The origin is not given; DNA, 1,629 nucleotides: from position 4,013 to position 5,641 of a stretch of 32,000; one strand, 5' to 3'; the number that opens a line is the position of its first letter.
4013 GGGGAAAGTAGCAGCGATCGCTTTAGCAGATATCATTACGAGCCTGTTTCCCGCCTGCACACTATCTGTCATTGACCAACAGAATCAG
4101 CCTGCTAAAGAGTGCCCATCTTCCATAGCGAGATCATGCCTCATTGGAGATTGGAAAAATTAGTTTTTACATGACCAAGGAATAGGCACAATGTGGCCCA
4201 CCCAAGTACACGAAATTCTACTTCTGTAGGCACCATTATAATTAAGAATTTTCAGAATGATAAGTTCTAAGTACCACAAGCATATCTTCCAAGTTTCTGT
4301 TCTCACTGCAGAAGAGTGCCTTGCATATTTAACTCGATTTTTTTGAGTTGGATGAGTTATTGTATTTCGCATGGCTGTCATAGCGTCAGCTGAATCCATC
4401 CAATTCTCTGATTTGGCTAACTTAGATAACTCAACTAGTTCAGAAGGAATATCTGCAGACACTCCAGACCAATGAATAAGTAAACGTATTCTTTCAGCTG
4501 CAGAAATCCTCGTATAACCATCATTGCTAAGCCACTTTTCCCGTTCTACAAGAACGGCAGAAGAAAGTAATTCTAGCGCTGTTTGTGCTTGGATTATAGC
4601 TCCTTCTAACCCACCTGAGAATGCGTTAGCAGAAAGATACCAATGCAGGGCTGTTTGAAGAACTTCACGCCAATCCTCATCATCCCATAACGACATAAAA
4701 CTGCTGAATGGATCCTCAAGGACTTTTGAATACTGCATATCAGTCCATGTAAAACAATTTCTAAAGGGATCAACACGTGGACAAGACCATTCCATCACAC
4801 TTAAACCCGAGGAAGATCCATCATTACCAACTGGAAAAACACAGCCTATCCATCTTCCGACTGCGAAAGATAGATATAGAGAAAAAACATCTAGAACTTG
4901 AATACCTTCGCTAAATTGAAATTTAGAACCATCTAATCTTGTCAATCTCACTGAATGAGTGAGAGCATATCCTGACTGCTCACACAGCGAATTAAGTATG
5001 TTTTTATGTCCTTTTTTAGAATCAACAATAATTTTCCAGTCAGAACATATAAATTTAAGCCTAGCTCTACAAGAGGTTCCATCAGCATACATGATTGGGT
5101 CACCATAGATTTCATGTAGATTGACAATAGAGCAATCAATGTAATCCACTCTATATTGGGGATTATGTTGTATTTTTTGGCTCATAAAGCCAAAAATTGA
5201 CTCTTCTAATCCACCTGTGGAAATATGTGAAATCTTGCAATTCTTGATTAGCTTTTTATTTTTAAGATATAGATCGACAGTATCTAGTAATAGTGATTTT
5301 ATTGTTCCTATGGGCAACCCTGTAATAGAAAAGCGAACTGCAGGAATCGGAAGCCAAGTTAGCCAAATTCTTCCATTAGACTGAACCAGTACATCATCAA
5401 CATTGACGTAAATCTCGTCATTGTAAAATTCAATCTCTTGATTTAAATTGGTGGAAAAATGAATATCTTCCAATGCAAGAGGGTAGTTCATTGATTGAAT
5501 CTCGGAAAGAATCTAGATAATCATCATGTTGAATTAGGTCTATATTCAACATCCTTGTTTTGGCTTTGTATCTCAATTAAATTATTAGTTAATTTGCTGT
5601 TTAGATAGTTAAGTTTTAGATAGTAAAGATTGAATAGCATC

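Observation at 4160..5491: Candidate stand-alone HEPN ribonuclease defence gene (RNxxxH motif, ApeA-like architecture)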

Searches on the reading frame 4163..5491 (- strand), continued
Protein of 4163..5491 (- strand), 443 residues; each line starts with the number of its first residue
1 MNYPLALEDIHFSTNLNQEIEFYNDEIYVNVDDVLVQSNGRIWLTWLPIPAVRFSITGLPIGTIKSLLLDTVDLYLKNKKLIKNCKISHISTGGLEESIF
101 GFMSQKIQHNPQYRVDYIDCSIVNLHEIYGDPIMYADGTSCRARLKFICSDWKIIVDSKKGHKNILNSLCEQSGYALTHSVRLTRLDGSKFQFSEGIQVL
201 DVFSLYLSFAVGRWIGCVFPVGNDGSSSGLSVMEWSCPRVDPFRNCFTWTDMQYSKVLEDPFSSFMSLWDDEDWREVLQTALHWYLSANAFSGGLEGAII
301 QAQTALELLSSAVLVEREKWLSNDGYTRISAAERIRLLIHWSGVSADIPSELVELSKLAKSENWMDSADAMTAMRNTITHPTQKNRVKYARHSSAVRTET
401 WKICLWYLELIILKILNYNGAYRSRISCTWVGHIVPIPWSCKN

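Call 95: get_annotated_region(hit=H4, flank=7000)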
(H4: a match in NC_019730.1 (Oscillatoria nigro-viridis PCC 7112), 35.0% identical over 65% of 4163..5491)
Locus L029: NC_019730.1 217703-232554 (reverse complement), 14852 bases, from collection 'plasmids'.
description: Oscillatoria nigro-viridis PCC 7112 plasmid pOSC7112.02, complete sequence
organism: Oscillatoria nigro-viridis PCC 7112 (NCBI taxid 179408)
taxonomy: Bacteria; Cyanobacteriota; Cyanophyceae; Oscillatoriales; Oscillatoriaceae; Oscillatoria; Oscillatoria nigro-viridis; Oscillatoria nigro-viridis PCC 7112
host: -; source: -; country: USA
typing (MOB-suite, as given by PLSDB): conjugative; replicon rep_cluster_309; relaxase MOBP; mating-pair formation MPF_T
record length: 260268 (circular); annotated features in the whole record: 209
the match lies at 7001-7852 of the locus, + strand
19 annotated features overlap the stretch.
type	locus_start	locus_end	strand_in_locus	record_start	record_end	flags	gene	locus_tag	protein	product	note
CDS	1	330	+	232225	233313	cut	-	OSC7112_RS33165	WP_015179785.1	WD40 repeat domain-containing protein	-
CDS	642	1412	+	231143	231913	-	-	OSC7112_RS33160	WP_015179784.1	glycosyltransferase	-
CDS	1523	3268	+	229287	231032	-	-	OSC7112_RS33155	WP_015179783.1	sulfotransferase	-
CDS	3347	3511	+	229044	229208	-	-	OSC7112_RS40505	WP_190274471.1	hypothetical protein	-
CDS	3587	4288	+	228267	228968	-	-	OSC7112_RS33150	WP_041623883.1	site-specific integrase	GO:0015074 - DNA integration [Evidence IEA]; GO:0006310 - DNA recombination [Evidence IEA]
CDS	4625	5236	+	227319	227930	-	-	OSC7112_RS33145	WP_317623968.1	hypothetical protein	-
CDS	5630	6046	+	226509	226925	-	-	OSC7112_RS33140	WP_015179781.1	hypothetical protein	-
CDS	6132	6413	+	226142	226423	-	-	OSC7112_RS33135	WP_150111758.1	hypothetical protein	-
CDS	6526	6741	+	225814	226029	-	-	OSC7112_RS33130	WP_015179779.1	hypothetical protein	-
CDS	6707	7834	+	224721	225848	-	-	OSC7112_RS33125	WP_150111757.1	hypothetical protein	-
CDS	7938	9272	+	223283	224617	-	-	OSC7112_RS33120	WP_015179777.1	serine/threonine-protein kinase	GO:0006468 - protein phosphorylation [Evidence IEA]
CDS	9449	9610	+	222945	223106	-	-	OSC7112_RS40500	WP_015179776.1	hypothetical protein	-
CDS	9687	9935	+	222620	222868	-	-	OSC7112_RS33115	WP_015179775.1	hypothetical protein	-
CDS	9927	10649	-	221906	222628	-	-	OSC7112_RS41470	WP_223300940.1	ISL3 family transposase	-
CDS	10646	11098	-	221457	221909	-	-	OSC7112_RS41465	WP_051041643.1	transposase family protein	-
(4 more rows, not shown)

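Call 96: get_annotated_region(hit=H3, flank=7000)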
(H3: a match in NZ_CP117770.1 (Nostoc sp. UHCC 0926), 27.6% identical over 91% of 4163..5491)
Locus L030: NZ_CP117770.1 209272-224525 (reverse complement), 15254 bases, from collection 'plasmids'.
description: Nostoc sp. UHCC 0926 plasmid pn2, complete sequence
organism: Nostoc sp. UHCC 0926 (NCBI taxid 3025190)
taxonomy: Bacteria; Cyanobacteriota; Cyanophyceae; Nostocales; Nostocaceae; Nostoc; Nostoc sp. UHCC 0926
host: -; source: whole organism,lichen surface; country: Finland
typing (MOB-suite, as given by PLSDB): non-mobilizable; replicon rep_cluster_1678; mating-pair formation MPF_T
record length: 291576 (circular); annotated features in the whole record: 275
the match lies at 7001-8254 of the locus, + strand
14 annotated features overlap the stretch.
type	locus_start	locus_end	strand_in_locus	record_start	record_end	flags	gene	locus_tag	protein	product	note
CDS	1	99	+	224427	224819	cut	-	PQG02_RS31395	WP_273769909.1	sigma-70 family RNA polymerase sigma factor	GO:0006352 - DNA-templated transcription initiation [Evidence IEA]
CDS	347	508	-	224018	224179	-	-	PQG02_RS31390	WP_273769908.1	hypothetical protein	-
CDS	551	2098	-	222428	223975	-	-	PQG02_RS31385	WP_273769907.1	FAD-binding domain-containing protein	-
CDS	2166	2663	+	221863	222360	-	-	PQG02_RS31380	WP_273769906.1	hypothetical protein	-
CDS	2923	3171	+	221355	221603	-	-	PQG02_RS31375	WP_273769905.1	helix-turn-helix transcriptional regulator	-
CDS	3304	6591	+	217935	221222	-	-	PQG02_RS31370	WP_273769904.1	TaqI-like C-terminal specificity domain-containing protein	-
CDS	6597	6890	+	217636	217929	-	-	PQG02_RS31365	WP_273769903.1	hypothetical protein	-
CDS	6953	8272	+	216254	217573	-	-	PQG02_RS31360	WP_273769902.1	hypothetical protein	-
CDS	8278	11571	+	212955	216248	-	-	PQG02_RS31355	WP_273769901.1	helicase-related protein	-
CDS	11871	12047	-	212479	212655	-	-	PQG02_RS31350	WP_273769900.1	hypothetical protein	-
CDS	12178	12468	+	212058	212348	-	-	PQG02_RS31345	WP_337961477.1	EVE domain-containing protein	-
CDS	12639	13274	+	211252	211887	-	-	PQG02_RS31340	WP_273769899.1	deoxynucleoside kinase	-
CDS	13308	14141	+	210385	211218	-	-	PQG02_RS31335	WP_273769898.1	viperin family antiviral radical SAM protein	-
CDS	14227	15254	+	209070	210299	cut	-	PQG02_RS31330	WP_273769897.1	UvrD-helicase domain-containing protein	-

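Call 97: get_annotated_region(hit=H5, flank=7000)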
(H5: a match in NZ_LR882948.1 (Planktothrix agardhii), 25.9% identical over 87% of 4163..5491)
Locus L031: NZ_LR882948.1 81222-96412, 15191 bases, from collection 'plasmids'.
description: Planktothrix agardhii strain No.365 plasmid p4
organism: Planktothrix agardhii (NCBI taxid 1160)
taxonomy: Bacteria; Cyanobacteriota; Cyanophyceae; Oscillatoriales; Microcoleaceae; Planktothrix; Planktothrix agardhii
host: -; source: -; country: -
typing (MOB-suite, as given by PLSDB): non-mobilizable
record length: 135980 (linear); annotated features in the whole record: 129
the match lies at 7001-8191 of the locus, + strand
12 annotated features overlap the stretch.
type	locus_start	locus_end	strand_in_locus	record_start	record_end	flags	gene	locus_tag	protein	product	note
CDS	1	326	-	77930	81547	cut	-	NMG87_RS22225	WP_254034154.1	hypothetical protein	-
CDS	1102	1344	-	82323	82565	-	-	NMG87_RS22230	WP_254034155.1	hypothetical protein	-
CDS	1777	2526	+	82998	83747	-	-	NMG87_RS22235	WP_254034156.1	hypothetical protein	-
CDS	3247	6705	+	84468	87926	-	-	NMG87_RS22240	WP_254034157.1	DNA methyltransferase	GO:0006306 - DNA methylation [Evidence IEA]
CDS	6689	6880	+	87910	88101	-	-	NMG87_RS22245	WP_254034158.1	hypothetical protein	-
CDS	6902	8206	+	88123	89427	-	-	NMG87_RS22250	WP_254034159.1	hypothetical protein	-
CDS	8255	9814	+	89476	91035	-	-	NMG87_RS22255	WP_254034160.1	sigma-70 family RNA polymerase sigma factor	GO:0006352 - DNA-templated transcription initiation [Evidence IEA]; GO:0006355 - regulation of DNA-templated ...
CDS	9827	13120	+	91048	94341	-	-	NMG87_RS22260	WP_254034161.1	SNF2-related protein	-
CDS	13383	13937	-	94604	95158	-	-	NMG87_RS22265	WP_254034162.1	hypothetical protein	-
CDS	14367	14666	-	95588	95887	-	-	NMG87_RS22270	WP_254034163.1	hypothetical protein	-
CDS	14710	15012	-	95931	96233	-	-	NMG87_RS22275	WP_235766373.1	fertility inhibition FinO-like protein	-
CDS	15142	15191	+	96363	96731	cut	-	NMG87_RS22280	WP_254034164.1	DUF6508 domain-containing protein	-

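Call 102: search_protein_families(library=pfam, alignment_id=A8, max_evalue=10)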
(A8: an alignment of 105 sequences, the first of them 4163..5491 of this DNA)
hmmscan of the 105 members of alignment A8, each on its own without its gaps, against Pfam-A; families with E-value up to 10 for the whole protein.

A. member 1, window:4163-5491:- (443 aa): 0 families

B. families by the number of members that match (of 105 scanned): 28 families (the first 25 are shown)
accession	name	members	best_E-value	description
PF18739.6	HEPN_Apea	14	0.0056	Apea-like HEPN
PF18862.6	ApeA_NTD1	2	0.00046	ApeA N-terminal domain 1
PF18175.6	HU-CCDC81_bac_2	2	0.14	CCDC81-like prokaryotic HU domain 2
PF09778.15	Guanylate_cyc_2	1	0.025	Guanylylate cyclase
PF17681.6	GCP_N_terminal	1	0.03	Gamma tubulin complex component N-terminal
PF12358.13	DUF3644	1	0.036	Domain of unknown function (DUF3644)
PF18737.6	HEPN_MAE_28990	1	0.043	MAE_28990/MAE_18760-like HEPN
PF18833.7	TPR_22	1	0.051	Tetratricopeptide repeat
PF21830.1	DUF6890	1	0.062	Family of unknown function (DUF6890)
PF08314.17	Sec39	1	0.062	Secretory pathway protein Sec39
PF11386.13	VERL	1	0.07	Vitelline envelope receptor for lysin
PF20252.3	BIG2_C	1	0.088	BIG2 C-terminal domain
PF08343.15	RNR_N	1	0.092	Ribonucleotide reductase N-terminal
PF18765.7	Polbeta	1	0.092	Polymerase beta, Nucleotidyltransferase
PF16313.11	DUF4953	1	0.095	Met-zincin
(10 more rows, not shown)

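Call 106: search_protein_families(library=padloc, alignment_id=A8, max_evalue=10)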
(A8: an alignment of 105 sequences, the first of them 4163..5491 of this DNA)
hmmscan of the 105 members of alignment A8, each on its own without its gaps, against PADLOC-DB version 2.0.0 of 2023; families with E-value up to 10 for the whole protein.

A. member 1, window:4163-5491:- (443 aa): 0 families

B. families by the number of members that match (of 105 scanned): 5 families
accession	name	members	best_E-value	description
PDLC04008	PD-Lambda-5_A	1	0.00036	-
PDLC01826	CARF2--CARF_HEPN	1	0.00095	-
PDLC01825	CARF2--CARF_HEPN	1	0.001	-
PDLC03836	DzbB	1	0.0041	-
PDLC03629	REase_MTase_IIG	1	0.028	Type IIG restriction enzyme-methyltransferase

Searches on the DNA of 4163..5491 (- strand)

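Call 90: search_dna_similar(query=L015:5518-6831:+, collection=ecoli_genomes, mode=near, max_rows=25, rows=spread)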
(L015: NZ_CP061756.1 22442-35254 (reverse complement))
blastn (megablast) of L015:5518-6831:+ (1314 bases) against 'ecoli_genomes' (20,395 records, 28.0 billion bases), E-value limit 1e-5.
Records with a match: 24; places in all: 27; records where one place covers at least 80% of the query: 14.
Genomes with a match: 19 of 5426; with a place that covers at least 80% of the query: 9. Places per genome that has any: lowest 1, median 1, highest 3. On chromosomes: 19 places; on plasmids: 8.
Best place of each record, by identity: >=99% 11; 95-99% 12; 90-95% 1.
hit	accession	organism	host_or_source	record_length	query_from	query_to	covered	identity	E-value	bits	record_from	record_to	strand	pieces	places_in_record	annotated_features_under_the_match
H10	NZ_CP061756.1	Escherichia coli O18ac:H14 strain 873.10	Bos taurus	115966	1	1314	100%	100.0%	0e+0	2427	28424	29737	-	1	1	hypothetical protein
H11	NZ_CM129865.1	Escherichia coli strain PO06101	seawater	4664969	1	1314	100%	99.9%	0e+0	2422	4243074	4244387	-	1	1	hypothetical protein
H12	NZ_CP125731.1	Escherichia coli strain GYB01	Homo sapiens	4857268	1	1314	100%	95.4%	0e+0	2089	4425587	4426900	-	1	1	hypothetical protein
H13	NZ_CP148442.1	Escherichia coli strain Z1323CEC0011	Chicken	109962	1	1314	100%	95.4%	0e+0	2089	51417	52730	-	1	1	hypothetical protein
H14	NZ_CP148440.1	Escherichia coli strain Z1323CEC0011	Chicken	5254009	1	1314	100%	95.4%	0e+0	2089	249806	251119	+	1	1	hypothetical protein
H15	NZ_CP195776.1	Escherichia coli strain A37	cattle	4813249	1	1314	100%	95.4%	0e+0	2089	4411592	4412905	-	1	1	hypothetical protein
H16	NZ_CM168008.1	Escherichia coli strain PEC408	Sus scrofa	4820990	1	1314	100%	95.4%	0e+0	2089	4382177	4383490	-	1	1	YopA family protein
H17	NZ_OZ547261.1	Escherichia coli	Homo sapiens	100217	1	1314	100%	95.4%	0e+0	2089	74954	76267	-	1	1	YopA family protein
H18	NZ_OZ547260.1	Escherichia coli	Homo sapiens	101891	1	1314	100%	95.4%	0e+0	2089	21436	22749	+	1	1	YopA family protein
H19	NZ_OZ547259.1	Escherichia coli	Homo sapiens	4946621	1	1314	100%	95.4%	0e+0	2089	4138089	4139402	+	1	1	YopA family protein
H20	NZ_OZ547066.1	Escherichia coli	Homo sapiens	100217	1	1314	100%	95.4%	0e+0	2089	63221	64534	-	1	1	YopA family protein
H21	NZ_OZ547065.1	Escherichia coli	Homo sapiens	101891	1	1314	100%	95.4%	0e+0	2089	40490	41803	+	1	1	YopA family protein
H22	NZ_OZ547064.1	Escherichia coli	Homo sapiens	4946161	1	1314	100%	95.4%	0e+0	2089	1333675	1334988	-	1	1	YopA family protein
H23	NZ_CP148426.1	Escherichia coli strain Z1323CEC0014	Chicken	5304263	1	1314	100%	95.1%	0e+0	2073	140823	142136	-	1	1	hypothetical protein (x2)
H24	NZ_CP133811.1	Escherichia coli strain EC2001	food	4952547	1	927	71%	100.0%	0e+0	1712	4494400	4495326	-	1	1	hypothetical protein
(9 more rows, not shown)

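Call 91: get_annotated_region(hit=H16, flank=9000)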
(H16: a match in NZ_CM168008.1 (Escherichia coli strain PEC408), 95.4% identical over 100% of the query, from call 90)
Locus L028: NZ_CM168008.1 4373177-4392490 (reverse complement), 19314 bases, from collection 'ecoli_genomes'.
description: Escherichia coli strain PEC408 chromosome, whole genome shotgun sequence
organism: Escherichia coli strain PEC408 (NCBI taxid 562)
replicon: chromosome; assembly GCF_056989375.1
host: Sus scrofa; source: swine feces; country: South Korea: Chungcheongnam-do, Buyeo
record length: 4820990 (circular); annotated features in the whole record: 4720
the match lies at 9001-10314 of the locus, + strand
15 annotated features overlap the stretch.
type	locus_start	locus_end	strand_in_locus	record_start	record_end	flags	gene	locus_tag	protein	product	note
CDS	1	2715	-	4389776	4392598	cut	uvrA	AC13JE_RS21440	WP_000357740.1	excinuclease ABC subunit UvrA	-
CDS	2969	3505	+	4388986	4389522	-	ssb1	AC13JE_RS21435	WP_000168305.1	single-stranded DNA-binding protein SSB1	-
CDS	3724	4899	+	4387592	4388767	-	-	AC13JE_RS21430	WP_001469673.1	tyrosine-type recombinase/integrase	-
CDS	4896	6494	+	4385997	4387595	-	-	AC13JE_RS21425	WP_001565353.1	site-specific integrase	-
CDS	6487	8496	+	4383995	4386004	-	-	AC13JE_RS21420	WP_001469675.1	hypothetical protein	-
CDS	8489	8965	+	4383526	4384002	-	-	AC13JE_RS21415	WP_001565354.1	hypothetical protein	-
CDS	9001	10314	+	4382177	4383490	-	-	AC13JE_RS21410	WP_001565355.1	YopA family protein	-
CDS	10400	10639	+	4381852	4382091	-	-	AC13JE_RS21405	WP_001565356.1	HTH-like domain-containing protein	-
CDS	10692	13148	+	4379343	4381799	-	-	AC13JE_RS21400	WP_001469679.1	type I restriction-modification system subunit M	-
CDS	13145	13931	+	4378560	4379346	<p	-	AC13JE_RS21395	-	restriction endonuclease subunit S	incomplete; partial in the middle of a contig; missing C-terminus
CDS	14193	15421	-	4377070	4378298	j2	-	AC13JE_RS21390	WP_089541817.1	IS3 family transposase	programmed frameshift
CDS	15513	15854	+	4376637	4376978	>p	-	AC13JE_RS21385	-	restriction endonuclease subunit S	incomplete; partial in the middle of a contig; missing N-terminus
CDS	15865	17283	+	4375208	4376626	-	-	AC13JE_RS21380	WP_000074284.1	DUF262 domain-containing protein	-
CDS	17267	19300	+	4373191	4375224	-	-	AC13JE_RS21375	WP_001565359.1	DUF262 domain-containing protein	-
CDS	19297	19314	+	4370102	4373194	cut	-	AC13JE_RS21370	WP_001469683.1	type I restriction endonuclease subunit R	-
